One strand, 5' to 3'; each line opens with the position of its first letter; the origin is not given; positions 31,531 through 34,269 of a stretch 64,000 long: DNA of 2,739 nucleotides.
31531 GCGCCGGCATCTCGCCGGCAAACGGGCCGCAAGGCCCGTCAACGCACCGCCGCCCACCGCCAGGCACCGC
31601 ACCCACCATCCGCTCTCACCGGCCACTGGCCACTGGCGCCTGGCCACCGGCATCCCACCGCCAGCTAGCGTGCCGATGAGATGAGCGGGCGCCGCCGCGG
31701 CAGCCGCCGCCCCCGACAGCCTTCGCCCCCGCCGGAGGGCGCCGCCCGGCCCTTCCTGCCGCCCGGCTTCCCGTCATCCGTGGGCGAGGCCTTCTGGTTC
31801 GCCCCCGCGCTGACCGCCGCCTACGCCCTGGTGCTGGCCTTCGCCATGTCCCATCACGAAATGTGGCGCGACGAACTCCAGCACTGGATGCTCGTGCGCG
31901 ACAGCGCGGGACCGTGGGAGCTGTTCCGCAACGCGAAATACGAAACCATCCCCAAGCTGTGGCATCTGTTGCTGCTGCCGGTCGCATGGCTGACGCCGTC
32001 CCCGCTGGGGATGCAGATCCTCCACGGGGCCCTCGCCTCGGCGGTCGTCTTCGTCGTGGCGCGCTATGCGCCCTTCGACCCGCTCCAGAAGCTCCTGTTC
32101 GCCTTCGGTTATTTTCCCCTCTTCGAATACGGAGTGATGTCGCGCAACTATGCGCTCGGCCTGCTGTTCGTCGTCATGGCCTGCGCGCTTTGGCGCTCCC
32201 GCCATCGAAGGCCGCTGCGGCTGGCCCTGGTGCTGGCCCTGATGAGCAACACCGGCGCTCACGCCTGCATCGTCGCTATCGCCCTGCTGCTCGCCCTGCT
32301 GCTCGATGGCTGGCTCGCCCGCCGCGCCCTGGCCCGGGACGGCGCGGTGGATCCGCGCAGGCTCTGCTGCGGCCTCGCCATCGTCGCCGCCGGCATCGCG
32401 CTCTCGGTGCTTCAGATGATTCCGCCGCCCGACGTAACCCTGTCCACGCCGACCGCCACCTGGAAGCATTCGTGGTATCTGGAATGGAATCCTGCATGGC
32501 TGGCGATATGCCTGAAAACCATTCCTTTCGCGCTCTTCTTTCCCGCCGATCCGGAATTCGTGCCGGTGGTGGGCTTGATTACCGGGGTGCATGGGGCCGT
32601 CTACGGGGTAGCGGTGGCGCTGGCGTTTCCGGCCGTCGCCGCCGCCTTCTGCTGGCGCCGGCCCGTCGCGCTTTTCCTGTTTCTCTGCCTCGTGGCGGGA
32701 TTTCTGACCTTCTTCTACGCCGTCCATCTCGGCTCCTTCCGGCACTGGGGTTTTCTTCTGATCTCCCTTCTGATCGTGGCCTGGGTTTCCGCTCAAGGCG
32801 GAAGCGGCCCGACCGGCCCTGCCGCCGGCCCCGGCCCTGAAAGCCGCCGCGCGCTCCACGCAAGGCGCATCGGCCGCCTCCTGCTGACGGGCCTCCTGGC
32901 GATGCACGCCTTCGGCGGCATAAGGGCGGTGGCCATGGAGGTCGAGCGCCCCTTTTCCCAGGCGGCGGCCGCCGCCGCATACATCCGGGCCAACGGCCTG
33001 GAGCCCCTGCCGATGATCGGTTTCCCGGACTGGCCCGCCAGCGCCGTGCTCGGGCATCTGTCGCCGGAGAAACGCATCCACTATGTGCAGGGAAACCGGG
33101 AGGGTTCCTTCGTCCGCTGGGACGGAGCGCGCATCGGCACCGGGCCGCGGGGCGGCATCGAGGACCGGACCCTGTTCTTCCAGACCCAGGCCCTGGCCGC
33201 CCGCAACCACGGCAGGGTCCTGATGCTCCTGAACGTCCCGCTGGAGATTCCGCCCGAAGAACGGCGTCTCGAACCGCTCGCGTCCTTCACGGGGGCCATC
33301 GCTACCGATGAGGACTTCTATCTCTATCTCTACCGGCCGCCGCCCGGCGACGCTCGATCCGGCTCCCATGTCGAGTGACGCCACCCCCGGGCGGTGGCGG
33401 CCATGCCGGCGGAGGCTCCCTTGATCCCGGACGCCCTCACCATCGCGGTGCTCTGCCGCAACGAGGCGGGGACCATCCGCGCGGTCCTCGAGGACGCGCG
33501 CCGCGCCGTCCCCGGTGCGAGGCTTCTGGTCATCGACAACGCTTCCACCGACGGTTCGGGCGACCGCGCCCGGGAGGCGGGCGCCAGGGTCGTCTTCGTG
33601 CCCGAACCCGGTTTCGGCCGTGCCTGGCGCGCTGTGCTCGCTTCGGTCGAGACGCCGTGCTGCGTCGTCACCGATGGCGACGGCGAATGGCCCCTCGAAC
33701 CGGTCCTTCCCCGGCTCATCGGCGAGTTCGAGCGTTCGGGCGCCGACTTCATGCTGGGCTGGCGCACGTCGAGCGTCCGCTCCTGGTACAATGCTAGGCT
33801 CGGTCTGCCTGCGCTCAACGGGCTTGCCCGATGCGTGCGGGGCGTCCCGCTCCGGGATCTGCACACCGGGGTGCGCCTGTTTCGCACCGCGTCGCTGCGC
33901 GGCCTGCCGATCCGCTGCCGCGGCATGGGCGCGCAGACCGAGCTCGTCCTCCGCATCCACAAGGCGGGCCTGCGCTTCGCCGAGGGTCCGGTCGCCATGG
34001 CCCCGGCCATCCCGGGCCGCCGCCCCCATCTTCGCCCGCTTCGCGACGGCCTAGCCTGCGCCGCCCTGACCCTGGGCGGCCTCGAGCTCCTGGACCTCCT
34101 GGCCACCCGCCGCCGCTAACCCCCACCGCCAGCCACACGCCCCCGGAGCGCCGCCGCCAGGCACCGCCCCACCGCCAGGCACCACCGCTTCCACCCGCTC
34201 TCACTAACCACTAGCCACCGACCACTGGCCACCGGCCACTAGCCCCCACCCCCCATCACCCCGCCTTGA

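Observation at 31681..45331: Glycosylation island: PPM-synthase-like GT2 plus a tandem, mosaic array of eukaryote-type GT22 (PIG-B/ALG9-like) mannosyltransferases and two more GT-C paralogs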

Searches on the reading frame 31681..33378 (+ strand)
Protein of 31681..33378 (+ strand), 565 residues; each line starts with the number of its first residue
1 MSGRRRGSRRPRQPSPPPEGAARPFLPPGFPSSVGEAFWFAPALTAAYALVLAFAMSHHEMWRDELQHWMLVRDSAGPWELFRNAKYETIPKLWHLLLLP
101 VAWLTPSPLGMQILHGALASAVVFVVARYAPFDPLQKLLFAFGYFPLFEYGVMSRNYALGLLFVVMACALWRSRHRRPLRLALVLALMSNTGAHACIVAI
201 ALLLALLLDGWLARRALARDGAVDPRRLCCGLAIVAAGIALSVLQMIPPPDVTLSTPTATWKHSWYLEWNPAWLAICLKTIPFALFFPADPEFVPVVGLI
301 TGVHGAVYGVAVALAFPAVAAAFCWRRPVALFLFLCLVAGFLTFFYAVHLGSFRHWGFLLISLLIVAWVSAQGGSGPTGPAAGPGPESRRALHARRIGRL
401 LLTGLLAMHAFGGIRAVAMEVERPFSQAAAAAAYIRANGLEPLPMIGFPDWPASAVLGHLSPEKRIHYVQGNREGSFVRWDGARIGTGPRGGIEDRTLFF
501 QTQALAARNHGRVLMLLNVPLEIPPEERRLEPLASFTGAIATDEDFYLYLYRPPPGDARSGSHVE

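Call 4: search_protein_families(library=pfam, proteins=[window:31681-33378:+], max_evalue=0.1)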
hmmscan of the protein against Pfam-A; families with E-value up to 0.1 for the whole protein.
window:31681-33378:+ (565 aa): 0 families

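Call 5: search_protein_families(library=ncbifam, proteins=[window:31681-33378:+], max_evalue=0.1)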
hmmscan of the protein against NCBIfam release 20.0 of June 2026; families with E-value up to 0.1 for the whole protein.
window:31681-33378:+ (565 aa): 0 families

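Call 27: search_solved_structures(query=window:31681-33378:+, max_evalue=1)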
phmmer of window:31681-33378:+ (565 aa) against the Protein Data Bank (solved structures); distinct sequences matched with E-value up to 1: 0.

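Call 29: find_homologous_proteins(query=window:31681-33378:+)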
Query window:31681-33378:+ (565 aa): 191 proteins with E <= 0.001 among 8000 candidates; the best 120 are listed.
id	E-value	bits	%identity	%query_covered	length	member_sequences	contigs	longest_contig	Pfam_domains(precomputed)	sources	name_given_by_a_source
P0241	0.0e+0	1225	96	100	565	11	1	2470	-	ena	-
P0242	1.3e-273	927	79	89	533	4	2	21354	-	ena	-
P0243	1.5e-257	874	74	93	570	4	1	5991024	-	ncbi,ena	-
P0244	2.5e-255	867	74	93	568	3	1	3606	-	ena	-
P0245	1.5e-254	864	75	94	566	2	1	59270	-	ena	-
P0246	4.6e-254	863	73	96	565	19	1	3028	-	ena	-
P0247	6.7e-253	859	71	97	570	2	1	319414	-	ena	-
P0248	6.2e-251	852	71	99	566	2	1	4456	-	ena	-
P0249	1.3e-250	851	73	93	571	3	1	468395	-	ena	-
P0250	5.4e-250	849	73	94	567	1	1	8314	-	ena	-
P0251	6.2e-250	849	73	94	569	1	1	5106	-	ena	-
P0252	1.8e-249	848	71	98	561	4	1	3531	-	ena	-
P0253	5.9e-246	836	69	99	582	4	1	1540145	-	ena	-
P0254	1.5e-241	821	70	98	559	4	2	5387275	-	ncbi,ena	-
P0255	2.3e-240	817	72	93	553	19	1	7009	-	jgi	-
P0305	1.4e-137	478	48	98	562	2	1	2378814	-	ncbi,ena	-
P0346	4.1e-87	311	36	91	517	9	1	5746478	-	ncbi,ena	-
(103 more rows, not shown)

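Call 48: search_solved_structures(query=A2, max_evalue=1, show_alignments=1)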
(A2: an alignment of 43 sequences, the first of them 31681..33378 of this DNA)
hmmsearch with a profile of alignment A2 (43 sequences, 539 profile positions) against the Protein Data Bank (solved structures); distinct sequences matched with E-value up to 1: 0.

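Call 49: predict_structure(alignment_id=A2)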
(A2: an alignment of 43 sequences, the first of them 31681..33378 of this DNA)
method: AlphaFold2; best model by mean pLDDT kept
length: 565 residues; sequences in the alignment: 43
mean_pLDDT: 83.8   pTM: 0.87
mean pLDDT of the five models: 83.8, 83.1, 82.2, 81.6, 81.1
residues with pLDDT >= 90: 288; 70-90: 173; 50-70: 68; < 50: 36
segments of 3 or more residues with pLDDT < 50: 1-7, 27-32, 255-263, 487-491, 562-565
pLDDT, mean of each block of 10 residues (from residue 1): 45 57 49 66 98 94 85 92 88 95 92 96 96 95 93 90 96 94 98 95 96 88 92 98 88 51 62 87 84 68 78 90 89 94 84 70 90 60 75 89 94 93 92 97 84 86 88 75 51 78 93 93 86 94 91 74 42
secondary structure, 60 per line:
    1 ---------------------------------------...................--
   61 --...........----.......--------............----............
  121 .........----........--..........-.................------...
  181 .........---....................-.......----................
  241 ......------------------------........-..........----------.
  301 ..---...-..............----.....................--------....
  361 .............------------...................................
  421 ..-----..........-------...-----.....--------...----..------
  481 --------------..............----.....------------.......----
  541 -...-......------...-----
elements in order: H40-58 H63-73 H78-84 H93-104 H109-129 H134-141 H144-153 H155-171 H178-189 H193-212 H214-220 H225-246 H271-278 H280-289 H310-323 H328-348 H357-373 H386-422 H428-437 E445-447 H453-457 E466-468 H495-508 E513-517 E530-536 E546-551
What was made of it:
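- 31681..33378 (+): Gene A. A 565-aa polytopic protein with a GT-C fold, belonging to a family with no Pfam model. Motif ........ follows TM1. The AF2 model has pLDDT 83.8 and pTM 0.87 (call 49).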

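Call 52: fold_search(model_id=the predicted structure, library=pdb)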
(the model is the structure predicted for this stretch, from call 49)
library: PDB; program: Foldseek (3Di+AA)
matches with E <= 10: 306; with E <= 0.001: 3
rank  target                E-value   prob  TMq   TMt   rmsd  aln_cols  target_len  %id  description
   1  9s6t_A                5.5e-05  1.00  0.45  0.52   9.2       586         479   14  Ternary cryo-EM structure of chicken ALG12 with Dol25-PP-GlcNAc2Man7, Dol25-P-Man, and Fab (released 2026-03-18)
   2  8if8_C                2.2e-04  1.00  0.35  0.34  13.1       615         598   13  Arabinosyltransferase AftA (released 2023-05-31)
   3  5f15                  8.5e-04  1.00  0.43  0.45  13.6       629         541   14  Crystal Structure of ArnT from Cupriavidus metallidurans bound to Undecaprenyl phosphate (released 2016-02-17)
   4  9dlf_C                3.3e-03  1.00  0.35  0.32  12.4       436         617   14  Arabinosyltransferase AftB in complex with Fab_B3 (released 2025-06-25)
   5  7bvf_A                3.3e-03  1.00  0.31  0.18  16.9       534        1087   14  Cryo-EM structure of Mycobacterium tuberculosis arabinosyltransferase EmbA-EmbB-AcpM2 in complex with ethambutol (released 2020-04-29)
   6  5ezm                  6.6e-03  1.00  0.45  0.47  13.6       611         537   15  Crystal Structure of ArnT from Cupriavidus metallidurans in the apo state (released 2016-02-17)
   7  7zli_A                2.1e-02  0.99  0.40  0.35  11.4       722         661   10  Cryo-EM structure of C-mannosyltransferase CeDPY19, in complex with Dol25-P-Man and bound to CMT2-Fab and anti-Fab nan (released 2023-01-11)
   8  7bvc_A                2.6e-02  1.00  0.36  0.20  14.0       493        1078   12  Cryo-EM structure of Mycobacterium smegmatis arabinosyltransferase EmbA-EmbB-AcpM2 in complex with ethambutol (released 2020-04-29)
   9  9s6r_A                3.1e-02  0.98  0.29  0.40  13.6       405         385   12  Ternary cryo-EM structure of yeast ALG3 with Dol25-PP-GlcNAc2Man5, Dol25-P-Man, and Fab (released 2026-03-18)
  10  6p25_A                5.9e-02  1.00  0.26  0.21   6.2       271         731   14  Structure of S. cerevisiae protein O-mannosyltransferase Pmt1-Pmt2 complex bound to the sugar donor and a peptide acce (released 2019-07-10)
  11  7zlg_A                6.4e-02  0.96  0.40  0.35  11.6       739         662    9  Cryo-EM structure of C-mannosyltransferase CeDPY19, in complex with acceptor peptide and bound to CMT2-Fab and anti-Fa (released 2023-01-11)
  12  7bvh_A                7.3e-02  0.96  0.29  0.17  15.4       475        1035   16  Crystal structure of arabinosyltransferase EmbC2-AcpM2 complex from Mycobacterium smegmatis complexed with di-arabinos (released 2020-04-29)
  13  7bx8_A                1.8e-01  0.90  0.32  0.19  14.0       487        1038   13  Mycobacterium smegmatis arabinosyltransferase complex EmbB2-AcpM2 in symmetric "resting state" (released 2020-05-27)
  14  6x0o                  2.6e-01  0.57  0.27  0.17  17.1       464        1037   14  Single-Particle Cryo-EM Structure of Arabinosyltransferase EmbB from Mycobacterium smegmatis (released 2020-06-10)
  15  7bve_A                3.2e-01  0.93  0.37  0.22  13.4       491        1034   15  Cryo-EM structure of Mycobacterium smegmatis arabinosyltransferase EmbC2-AcpM2 in complex with ethambutol (released 2020-04-29)
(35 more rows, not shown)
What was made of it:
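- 31681..33378 (+): Top Foldseek PDB hits are ALG12, AftA, ArnT, AftB, EmbA/B, DPY19 and ALG3 (call 52).
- On GT-C fold superfamily (protein A): Foldseek gives ALG12 at 5.5e-5, AftA at 2.2e-4 and ArnT at 8.5e-4, with probability 1.00 (call 52).
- Closest known: Mycobacterial PPM-dependent lipomannan/LAM pathway. Same: AftA, AftB and Emb are among the fold matches of protein A (call 52).
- The A model matches ALG12, AftA, ArnT and Emb (call 52).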

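Call 74: find_encoding_contigs(protein=P0346, flank=8000, max_places=2)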
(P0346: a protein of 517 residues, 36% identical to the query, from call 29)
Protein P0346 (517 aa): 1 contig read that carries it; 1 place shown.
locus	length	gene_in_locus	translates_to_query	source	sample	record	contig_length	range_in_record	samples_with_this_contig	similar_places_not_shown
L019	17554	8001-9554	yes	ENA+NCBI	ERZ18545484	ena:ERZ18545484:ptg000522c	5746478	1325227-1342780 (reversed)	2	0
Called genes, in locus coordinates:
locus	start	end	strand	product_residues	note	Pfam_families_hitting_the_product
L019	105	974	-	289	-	PF00294:PfkB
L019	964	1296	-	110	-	PF05336:rhaM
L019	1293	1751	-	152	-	PF00293:NUDIX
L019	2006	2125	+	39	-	-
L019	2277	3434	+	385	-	PF01609:DDE_Tnp_1 (weak)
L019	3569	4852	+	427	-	PF06782:UPF0236 (weak)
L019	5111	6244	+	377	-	PF00092:VWA (weak), PF13519:VWA_2 (weak)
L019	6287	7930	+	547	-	-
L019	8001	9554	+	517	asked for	-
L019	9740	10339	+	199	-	PF01327:Pep_deformylase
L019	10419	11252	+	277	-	PF02540:NAD_synthase, PF06508:QueC (faint)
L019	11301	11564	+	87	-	-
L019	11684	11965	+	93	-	-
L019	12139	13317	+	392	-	PF13183:Fer4_8 (faint), PF02754:CCG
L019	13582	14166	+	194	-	PF22769:DCD, PF00692:dUTPase (weak)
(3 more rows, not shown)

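Call 75: find_encoding_contigs(protein=P0305, flank=8000, max_places=2)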
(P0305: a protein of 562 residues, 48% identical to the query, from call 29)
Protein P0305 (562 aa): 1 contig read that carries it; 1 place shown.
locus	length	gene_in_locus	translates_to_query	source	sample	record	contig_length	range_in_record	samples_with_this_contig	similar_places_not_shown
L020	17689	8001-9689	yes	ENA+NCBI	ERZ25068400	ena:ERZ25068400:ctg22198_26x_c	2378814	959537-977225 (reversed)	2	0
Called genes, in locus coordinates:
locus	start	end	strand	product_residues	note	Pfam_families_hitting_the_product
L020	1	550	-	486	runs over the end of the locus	PF13173:AAA_14, PF13635:DUF4143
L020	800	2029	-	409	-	PF12323:HTH_OrfB_IS605, PF01385:OrfB_IS605, PF07282:Cas12f1-like_TNB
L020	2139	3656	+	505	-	PF00291:PALP, PF00585:Thr_dehydrat_C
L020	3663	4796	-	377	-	PF13173:AAA_14, PF13635:DUF4143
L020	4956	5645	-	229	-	PF01427:Peptidase_M15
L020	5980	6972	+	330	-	PF01385:OrfB_IS605, PF07282:Cas12f1-like_TNB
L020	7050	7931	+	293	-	PF02086:MethyltransfD12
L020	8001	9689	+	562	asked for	-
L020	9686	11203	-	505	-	PF01266:DAO (faint), PF01593:Amino_oxidase, PF13450:NAD_binding_8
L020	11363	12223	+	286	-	PF04542:Sigma70_r2, PF04545:Sigma70_r4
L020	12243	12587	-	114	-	PF00892:EamA (weak)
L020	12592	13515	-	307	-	PF01040:UbiA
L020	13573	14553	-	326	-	PF02628:COX15-CtaA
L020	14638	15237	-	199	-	PF26971:TM-like_Thioredoxin-like_C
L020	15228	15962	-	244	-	PF02104:SURF1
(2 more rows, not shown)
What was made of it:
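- A's homologues elsewhere stand alone (calls 74, 75).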

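Call 86: search_protein_families(library=pfam, alignment_id=A2, max_evalue=0.01)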
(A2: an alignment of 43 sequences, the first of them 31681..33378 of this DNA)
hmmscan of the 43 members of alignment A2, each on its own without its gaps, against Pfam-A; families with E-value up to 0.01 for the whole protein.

A. member 1, window:31681-33378:+ (565 aa): 0 families

B. families by the number of members that match (of 43 scanned): 4 families
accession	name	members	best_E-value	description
PF14897.12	EpsG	3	0.00075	EpsG family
PF13398.12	Peptidase_M50B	3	0.0013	Peptidase M50B-like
PF04133.19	Vps55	2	0.0016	Vacuolar protein sorting 55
PF11177.13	DUF2964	1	0.0012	Protein of unknown function (DUF2964)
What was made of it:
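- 31681..33378 (+): There is no Pfam or NCBIfam hit (calls 4, 5, 86).
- On GT-C fold superfamily (protein A): There is no sequence-level family (calls 4, 27, 48, 86).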

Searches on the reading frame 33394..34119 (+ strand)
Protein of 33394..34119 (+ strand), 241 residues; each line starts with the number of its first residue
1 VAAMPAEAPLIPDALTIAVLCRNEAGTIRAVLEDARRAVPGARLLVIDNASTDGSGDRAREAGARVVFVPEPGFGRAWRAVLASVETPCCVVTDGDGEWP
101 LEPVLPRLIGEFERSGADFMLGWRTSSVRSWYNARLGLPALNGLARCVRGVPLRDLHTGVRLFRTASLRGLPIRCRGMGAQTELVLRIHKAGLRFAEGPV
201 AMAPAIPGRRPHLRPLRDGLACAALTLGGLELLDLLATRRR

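Call 4: search_protein_families(library=pfam, proteins=[window:33394-34119:+], max_evalue=0.1)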
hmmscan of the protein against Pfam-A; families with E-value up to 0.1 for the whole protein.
window:33394-34119:+ (241 aa): 1 family
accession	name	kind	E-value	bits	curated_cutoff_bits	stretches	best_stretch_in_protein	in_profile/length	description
PF00535.33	Glycos_transf_2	-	6.8e-15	55.8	23.3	1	16-168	1-164/168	Glycosyl transferase family 2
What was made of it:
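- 33394..34119 (+): Gene B. A 241-aa GT2, like a polyprenyl-phosphate hexose synthase (DPM1/AglJ/PpgS-like). It has no GtrA domain. PF00535 hits at 6.8e-15 (call 4).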

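Call 5: search_protein_families(library=ncbifam, proteins=[window:33394-34119:+], max_evalue=0.1)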
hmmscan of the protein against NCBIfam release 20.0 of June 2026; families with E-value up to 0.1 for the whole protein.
window:33394-34119:+ (241 aa): 8 families
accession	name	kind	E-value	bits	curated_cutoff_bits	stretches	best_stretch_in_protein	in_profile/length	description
TIGR04182.1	glyco_TIGR04182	equivalog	1.6e-22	80.3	325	1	16-221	3-209/293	S-layer glycoprotein N-glycosyltransferase AglJ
NF041391.1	DPhHxTase_Halo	equivalog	1.8e-17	63.1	375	1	23-222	5-201/213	dolichyl-phosphate hexose transferase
NF058614.1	PPMAGASynPpgS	equivalog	6.2e-14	52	370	1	17-202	4-196/226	polyprenyl-phospho-N-acetylgalactosaminyl synthase PpgS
NF010496.0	PRK13915.1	equivalog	0.00013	21.2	262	1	17-68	35-90/307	glucosyl-3-phosphoglycerate synthase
NF053846.1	glyco_with_XrtP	equivalog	0.0026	16.5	520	1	19-57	47-85/440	XrtP-associated glycosyltransferase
TIGR04283.1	glyco_like_mftF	equivalog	0.0037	16.9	182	1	16-73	2-59/221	TIGR04283 family arsenosugar biosynthesis glycosyltransferase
NF041865.1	EpsU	equivalog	0.039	13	700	1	23-67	50-96/394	exopolysaccharide biosynthesis GT2 family glycosyltransferase EpsU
TIGR03469.1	HpnB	hypoth_equivalog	0.096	11.7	379.25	0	15-64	46-97/386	hopene-associated glycosyltransferase HpnB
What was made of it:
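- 33394..34119 (+): NCBIfam AglJ scores 1.6e-22, DPhHxTase 1.8e-17 and PpgS 6e-14, all far below their curated cut-offs (call 5).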
